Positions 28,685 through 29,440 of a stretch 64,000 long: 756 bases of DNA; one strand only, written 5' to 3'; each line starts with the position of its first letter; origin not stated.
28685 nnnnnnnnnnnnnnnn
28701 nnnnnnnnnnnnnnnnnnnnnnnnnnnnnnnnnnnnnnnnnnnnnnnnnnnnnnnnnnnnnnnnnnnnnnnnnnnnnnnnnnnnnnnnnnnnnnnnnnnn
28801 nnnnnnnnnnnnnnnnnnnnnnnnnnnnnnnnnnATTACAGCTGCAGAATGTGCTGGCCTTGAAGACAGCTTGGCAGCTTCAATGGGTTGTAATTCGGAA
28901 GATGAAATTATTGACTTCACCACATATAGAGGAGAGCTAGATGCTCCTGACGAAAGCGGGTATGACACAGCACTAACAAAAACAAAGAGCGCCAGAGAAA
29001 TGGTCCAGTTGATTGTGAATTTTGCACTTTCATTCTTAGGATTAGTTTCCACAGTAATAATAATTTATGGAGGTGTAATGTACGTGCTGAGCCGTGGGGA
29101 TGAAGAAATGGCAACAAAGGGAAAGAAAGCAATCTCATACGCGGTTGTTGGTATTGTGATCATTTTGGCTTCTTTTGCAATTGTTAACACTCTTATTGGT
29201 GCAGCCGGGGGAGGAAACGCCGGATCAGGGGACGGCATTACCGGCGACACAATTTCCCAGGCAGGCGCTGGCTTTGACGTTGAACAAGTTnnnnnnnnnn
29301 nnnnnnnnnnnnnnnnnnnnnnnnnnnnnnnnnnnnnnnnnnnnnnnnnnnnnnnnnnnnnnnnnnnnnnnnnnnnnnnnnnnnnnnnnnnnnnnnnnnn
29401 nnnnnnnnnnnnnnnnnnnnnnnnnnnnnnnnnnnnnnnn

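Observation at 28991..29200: Pilin-like hairpin fused to a ~1400-aa PKD adhesin stalk with a second C-terminal anchor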

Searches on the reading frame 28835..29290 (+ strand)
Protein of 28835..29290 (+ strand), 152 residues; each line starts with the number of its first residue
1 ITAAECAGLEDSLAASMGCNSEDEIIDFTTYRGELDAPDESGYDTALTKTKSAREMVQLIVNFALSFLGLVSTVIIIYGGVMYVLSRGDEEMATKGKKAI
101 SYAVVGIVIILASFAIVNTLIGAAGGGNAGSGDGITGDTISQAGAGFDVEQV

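Call 50: find_related_loci(query=A5, collection=genome_contigs, flank=10000)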
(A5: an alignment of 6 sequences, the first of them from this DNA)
Query A5 (152 aa) in genome_contigs; peptide patterns used: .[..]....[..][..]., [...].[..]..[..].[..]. (x = any residue, [..] = any of these).
156 stretches matched a pattern; 70 encode a relative of the query (tblastn E <= 1e-3); 70 distinct loci.
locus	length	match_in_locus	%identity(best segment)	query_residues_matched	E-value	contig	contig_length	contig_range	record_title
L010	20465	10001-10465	63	1-152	1e-59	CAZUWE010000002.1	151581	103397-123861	MAG TPA_asm: uncultured Candidatus Peribacteria bacterium isolate SRP342105_co1_252 genome assembly, contig: NODE_111_le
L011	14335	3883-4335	63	1-152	6e-57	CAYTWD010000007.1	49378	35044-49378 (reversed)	MAG TPA_asm: uncultured Candidatus Peribacteria bacterium isolate SRP342105_co2_394 genome assembly, contig: NODE_633_le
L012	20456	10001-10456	53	1-150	7e-53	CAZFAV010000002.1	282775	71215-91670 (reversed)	MAG TPA_asm: uncultured Candidatus Peribacteria bacterium isolate SRP342105_co1_342 genome assembly, contig: NODE_32_len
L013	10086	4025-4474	59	1-152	5e-51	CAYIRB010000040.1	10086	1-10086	MAG TPA_asm: uncultured Candidatus Peribacteria bacterium isolate ERP119705_co25_662 genome assembly, contig: NODE_6091_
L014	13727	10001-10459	52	1-152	3e-50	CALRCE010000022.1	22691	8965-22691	MAG: Candidatus Peribacteria bacterium isolate Ike-50m-54 genome assembly, contig: Ike-50-c1056, whole genome shotgun se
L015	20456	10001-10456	56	1-150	4e-49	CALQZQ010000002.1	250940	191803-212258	MAG: Candidatus Peribacteria bacterium isolate MaH-04nov19-42 genome assembly, contig: MaH-04nov19-C17, whole genome sho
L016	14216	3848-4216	63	1-123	9e-49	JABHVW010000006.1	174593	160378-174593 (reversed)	MAG: Candidatus Peregrinibacteria bacterium isolate SI047_bin117 k141_200255, whole genome shotgun sequence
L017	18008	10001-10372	58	1-123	5e-45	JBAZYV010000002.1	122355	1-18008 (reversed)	MAG: Candidatus Gracilibacteria bacterium isolate SO_2017_GW1_90 NODE_1056_length_122355_cov_3.198392_OW334_2017, whole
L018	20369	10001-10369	50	21-136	4e-35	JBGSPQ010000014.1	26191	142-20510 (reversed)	MAG: Candidatus Gracilibacteria bacterium isolate JTS-AC308 k141_682718, whole genome shotgun sequence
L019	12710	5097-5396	55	28-127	4e-33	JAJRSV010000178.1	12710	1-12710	MAG: Bacteroidetes bacterium isolate Dive96_bin1.139 k141_2357374, whole genome shotgun sequence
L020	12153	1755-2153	47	6-137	6e-33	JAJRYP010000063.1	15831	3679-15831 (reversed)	MAG: Patescibacteria group bacterium isolate Dive96_bin3.358 k141_1765567, whole genome shotgun sequence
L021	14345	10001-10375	56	6-131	4e-37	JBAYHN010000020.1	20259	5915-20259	MAG: Candidatus Gracilibacteria bacterium isolate SO_2016_GW1_150 scaffold04572_OW334_2016, whole genome shotgun sequenc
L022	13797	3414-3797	50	6-134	2e-32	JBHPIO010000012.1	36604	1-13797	Patescibacteria group bacterium isolate SAG AM-312-G21 AM-312-G21_NODE_12, whole genome shotgun sequence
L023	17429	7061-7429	49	22-148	7e-32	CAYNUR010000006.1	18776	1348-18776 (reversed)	MAG TPA_asm: uncultured Candidatus Peribacteria bacterium isolate binchicken_co237_21 genome assembly, contig: NODE_1461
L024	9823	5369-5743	45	18-146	3e-32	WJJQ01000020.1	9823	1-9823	MAG: Candidatus Peregrinibacteria bacterium isolate Bin_256 k141_580390, whole genome shotgun sequence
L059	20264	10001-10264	43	38-127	8e-17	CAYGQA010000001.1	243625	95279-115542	MAG TPA_asm: uncultured Candidatus Peribacteria bacterium isolate ERP117304_co3_169 genome assembly, contig: NODE_36_len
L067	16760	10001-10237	46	54-128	3e-13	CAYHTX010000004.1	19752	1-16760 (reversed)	MAG TPA_asm: uncultured Gammaproteobacteria bacterium isolate ERP119705_co15_524 genome assembly, contig: NODE_2635_leng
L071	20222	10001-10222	39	50-123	2e-11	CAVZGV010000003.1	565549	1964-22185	MAG: Candidatus Falkowbacteria bacterium isolate MFD04716.bin.1.162 genome assembly, contig: contig_23783, whole genome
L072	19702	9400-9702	37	35-127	2e-11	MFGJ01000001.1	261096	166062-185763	MAG: Candidatus Falkowbacteria bacterium RIFOXYC2_FULL_36_12 rifoxyc2_full_scaffold_158, whole genome shotgun sequence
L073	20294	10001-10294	36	60-150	2e-10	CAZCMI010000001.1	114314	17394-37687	MAG TPA_asm: uncultured Gammaproteobacteria bacterium isolate binchicken_co173_920 genome assembly, contig: NODE_471_len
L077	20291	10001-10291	35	26-117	1e-5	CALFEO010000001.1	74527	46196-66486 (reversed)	MAG TPA_asm: uncultured bacterium isolate SRR3330206_bin.16_CONCOCT_v1.1_MAG genome assembly, contig: ERZ724085.368, who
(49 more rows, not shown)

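Call 70: search_protein_families(library=pfam, proteins=[L071:9860-19093:+, L073:9818-19855:+, L071:7247-9835:+, L067:7713-9815:+, L077:8103-9863:+], max_evalue=0.001)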
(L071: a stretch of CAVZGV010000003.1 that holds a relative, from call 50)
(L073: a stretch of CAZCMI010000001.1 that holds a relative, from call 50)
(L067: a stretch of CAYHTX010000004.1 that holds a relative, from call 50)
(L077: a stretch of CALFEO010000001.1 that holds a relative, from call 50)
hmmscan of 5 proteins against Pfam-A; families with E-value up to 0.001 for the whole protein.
L071:9860-19093:+ (3077 aa): 4 families
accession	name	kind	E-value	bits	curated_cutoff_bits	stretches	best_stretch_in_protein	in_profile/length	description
PF13385.13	Laminin_G_3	-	8.7e-46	156.2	27.6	3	1708-1854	4-151/151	Concanavalin A-like lectin/glucanases superfamily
PF01833.30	TIG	-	1.4e-30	105.5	20.9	1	839-933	1-84/84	IPT/TIG domain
PF18895.5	T4SS_pilin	-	4.7e-08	33.4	26.6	1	54-118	8-71/71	Type IV secretion system pilin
PF02973.23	Sialidase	-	8.4e-06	25.9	26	0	1544-1652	76-184/189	Sialidase, N-terminal domain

L073:9818-19855:+ (3345 aa): 3 families
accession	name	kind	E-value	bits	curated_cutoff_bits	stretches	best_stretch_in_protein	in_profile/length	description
PF13205.12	Big_5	-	2.6e-19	70.3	23.6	1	1189-1313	4-105/105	Bacterial Ig-like domain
PF01833.30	TIG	-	4.3e-11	43.1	20.9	0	694-785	7-82/84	IPT/TIG domain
PF18895.5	T4SS_pilin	-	3.7e-05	24.1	26.6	1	66-122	16-71/71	Type IV secretion system pilin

L071:7247-9835:+ (862 aa): 4 families
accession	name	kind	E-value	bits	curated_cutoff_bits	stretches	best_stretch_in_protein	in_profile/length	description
PF13385.13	Laminin_G_3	-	1.1e-21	78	27.6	1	586-732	4-150/151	Concanavalin A-like lectin/glucanases superfamily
PF13205.12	Big_5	-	1.2e-17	65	23.6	2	165-285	7-104/105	Bacterial Ig-like domain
PF18895.5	T4SS_pilin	-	1.2e-09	38.5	26.6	1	70-134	8-71/71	Type IV secretion system pilin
PF04956.18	TrbC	-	0.00064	20.3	27.9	0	22-133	6-97/98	TrbC/VIRB2 pilin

L067:7713-9815:+ (700 aa): 2 families
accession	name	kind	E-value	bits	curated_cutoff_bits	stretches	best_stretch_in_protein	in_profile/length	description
PF13205.12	Big_5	-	1.3e-14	55.3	23.6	1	321-354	1-35/105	Bacterial Ig-like domain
PF18895.5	T4SS_pilin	-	2.9e-08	34.1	26.6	1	71-132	11-71/71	Type IV secretion system pilin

L077:8103-9863:+ (586 aa): 3 families
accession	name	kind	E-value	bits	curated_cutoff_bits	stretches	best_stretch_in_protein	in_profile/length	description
PF03781.23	FGE-sulfatase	-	1.8e-08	34.8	23.3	1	328-422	86-177/255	Sulfatase-modifying factor enzyme 1-like domain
PF18895.5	T4SS_pilin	-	0.00022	21.7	26.6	1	152-212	10-70/71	Type IV secretion system pilin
PF23396.1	DUF7103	-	0.00034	21.1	27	1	137-203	9-76/159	Family of unknown function (DUF7103)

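Call 74: search_protein_families(library=pfam, proteins=[L059:483-2486:-, L059:6563-7450:+, L059:7518-8879:+, L059:9000-9746:+, L059:9875-10276:+, L059:10493-11104:+, L059:11284-12153:+, L059:12169-13557:-, L059:13650-15413:+, L059:15650-16582:+], max_evalue=0.001)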
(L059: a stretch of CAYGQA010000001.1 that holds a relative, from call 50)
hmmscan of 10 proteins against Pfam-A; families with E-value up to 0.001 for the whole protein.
L059:483-2486:- (667 aa): 4 families
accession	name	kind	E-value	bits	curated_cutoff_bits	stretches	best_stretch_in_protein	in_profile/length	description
PF13437.12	HlyD_3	-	2.6e-18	67.1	22.2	1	457-547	1-100/106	HlyD family secretion protein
PF16576.10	HlyD_D23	-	2.5e-10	40.4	30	1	436-553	88-211/214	Barrel-sandwich domain of CusB or HlyD membrane-fusion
PF00364.28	Biotin_lipoyl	-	4.7e-05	23.6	22.1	0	79-109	43-73/73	Biotin-requiring enzyme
PF13533.13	Biotin_lipoyl_2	-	0.00064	19.9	29.8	0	79-109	1-31/32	Biotin-lipoyl like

L059:6563-7450:+ (295 aa): 2 families
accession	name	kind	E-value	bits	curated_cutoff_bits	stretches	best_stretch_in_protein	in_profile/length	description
PF02873.21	MurB_C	-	1e-26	93.4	27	1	194-284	10-97/99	UDP-N-acetylenolpyruvoylglucosamine reductase, C-terminal domain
PF01565.28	FAD_binding_4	-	8.9e-19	68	26.4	1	22-148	2-131/139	FAD binding domain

L059:7518-8879:+ (453 aa): 1 family
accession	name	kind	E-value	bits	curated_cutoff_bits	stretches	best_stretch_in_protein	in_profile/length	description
PF00275.25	EPSP_synthase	-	1.8e-72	244.8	22.8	1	6-407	2-417/417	EPSP synthase (3-phosphoshikimate 1-carboxyvinyltransferase)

L059:9000-9746:+ (248 aa): 2 families
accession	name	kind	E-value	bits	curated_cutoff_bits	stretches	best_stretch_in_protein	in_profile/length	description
PF01509.24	TruB_N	-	4.8e-47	160.5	27.3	1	26-174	1-149/149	TruB family pseudouridylate synthase (N terminal domain)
PF16198.10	TruB_C_2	-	1.1e-11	45.2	29.3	1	175-227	1-52/66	tRNA pseudouridylate synthase B C-terminal domain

L059:9875-10276:+ (133 aa): 1 family
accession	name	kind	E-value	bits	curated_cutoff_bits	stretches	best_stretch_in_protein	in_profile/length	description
PF18895.5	T4SS_pilin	-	1.2e-07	32.1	26.6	1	55-123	4-71/71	Type IV secretion system pilin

L059:10493-11104:+ (203 aa): 1 family
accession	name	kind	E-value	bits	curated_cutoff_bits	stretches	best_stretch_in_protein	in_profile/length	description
PF01467.32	CTP_transf_like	-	0.00027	21.6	21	1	27-161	7-114/133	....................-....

L059:11284-12153:+ (289 aa): 1 family
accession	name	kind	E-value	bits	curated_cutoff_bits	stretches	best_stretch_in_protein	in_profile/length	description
PF02540.23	NAD_synthase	-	1.1e-37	130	21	1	7-277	2-241/242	NAD synthase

L059:12169-13557:- (462 aa): 0 families

L059:13650-15413:+ (587 aa): 2 families
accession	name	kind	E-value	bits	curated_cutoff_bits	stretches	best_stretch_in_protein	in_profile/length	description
PF04294.18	VanW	-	4.2e-27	94.6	27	1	405-526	1-120/130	VanW like protein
PF12229.13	PG_binding_4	-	5.7e-06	26.9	22.1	1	101-195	4-101/117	Putative peptidoglycan binding domain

L059:15650-16582:+ (310 aa): 3 families
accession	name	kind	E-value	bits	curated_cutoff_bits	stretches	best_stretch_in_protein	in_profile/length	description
PF01715.23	IPPT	-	5.5e-67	226.4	23.6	1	55-301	1-243/243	IPP transferase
PF01745.22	IPT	-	1.6e-07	31.5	20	1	23-126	4-107/233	Isopentenyl transferase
PF13671.12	AAA_33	-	8.3e-05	23.4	27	1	22-55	1-36/143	AAA domain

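Call 85: search_protein_families(library=pfam, proteins=[L073:65-1345:+, L073:1421-3667:+, L073:3232-4617:+, L073:4705-5340:+, L073:5277-6794:+, L072:4345-5559:+, L072:5697-6572:+, L072:6602-8065:+, L072:12726-13751:-, L071:3811-6321:+], max_evalue=0.001)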
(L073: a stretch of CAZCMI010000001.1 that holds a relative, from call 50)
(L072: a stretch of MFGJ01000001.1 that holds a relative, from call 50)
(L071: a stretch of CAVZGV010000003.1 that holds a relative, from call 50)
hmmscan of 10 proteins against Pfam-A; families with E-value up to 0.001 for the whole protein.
L073:65-1345:+ (426 aa): 0 families

L073:1421-3667:+ (748 aa): 0 families

L073:3232-4617:+ (461 aa): 0 families

L073:4705-5340:+ (211 aa): 2 families
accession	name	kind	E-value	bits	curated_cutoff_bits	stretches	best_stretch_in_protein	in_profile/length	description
PF10502.14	Peptidase_S26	-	1e-43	149.7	22.9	1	37-192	2-164/168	Signal peptidase, peptidase S26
PF00717.28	Peptidase_S24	-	4.1e-05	23.7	23.3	1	62-118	39-87/116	Peptidase S24-like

L073:5277-6794:+ (505 aa): 0 families

L072:4345-5559:+ (404 aa): 1 family
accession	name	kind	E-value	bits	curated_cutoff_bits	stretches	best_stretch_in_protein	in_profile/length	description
PF07478.18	Dala_Dala_lig_C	-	1.5e-05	25.1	24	1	178-230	34-85/204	D-ala D-ala ligase C-terminus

L072:5697-6572:+ (291 aa): 2 families
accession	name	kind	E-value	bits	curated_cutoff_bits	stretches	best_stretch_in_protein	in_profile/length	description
PF00483.29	NTP_transferase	-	1.9e-26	93.6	21.2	1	8-271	1-242/245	Nucleotidyl transferase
PF12804.13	NTP_transf_3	-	0.00012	22.7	27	1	9-67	1-52/160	MobA-like NTP transferase domain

L072:6602-8065:+ (487 aa): 2 families
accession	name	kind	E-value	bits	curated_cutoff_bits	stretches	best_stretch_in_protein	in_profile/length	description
PF01547.30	SBP_bac_1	-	7e-23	82.5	26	1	68-404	9-305/307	Bacterial extracellular solute-binding protein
PF13416.11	SBP_bac_8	-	2.1e-16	61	27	1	72-422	2-266/279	Bacterial extracellular solute-binding protein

L072:12726-13751:- (341 aa): 1 family
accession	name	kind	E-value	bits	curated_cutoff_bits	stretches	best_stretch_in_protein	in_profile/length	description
PF10432.14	bact-PGI_C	-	2.7e-40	138.2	24.5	1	194-338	2-150/151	Bacterial phospho-glucose isomerase C-terminal SIS domain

L071:3811-6321:+ (836 aa): 3 families
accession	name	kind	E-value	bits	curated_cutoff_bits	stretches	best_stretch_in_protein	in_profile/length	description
PF13205.12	Big_5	-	4.3e-16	60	23.6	2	165-285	7-104/105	Bacterial Ig-like domain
PF18895.5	T4SS_pilin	-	4.2e-10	40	26.6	1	70-134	8-71/71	Type IV secretion system pilin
PF04956.18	TrbC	-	0.00017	22.2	27.9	1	22-133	6-97/98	TrbC/VIRB2 pilin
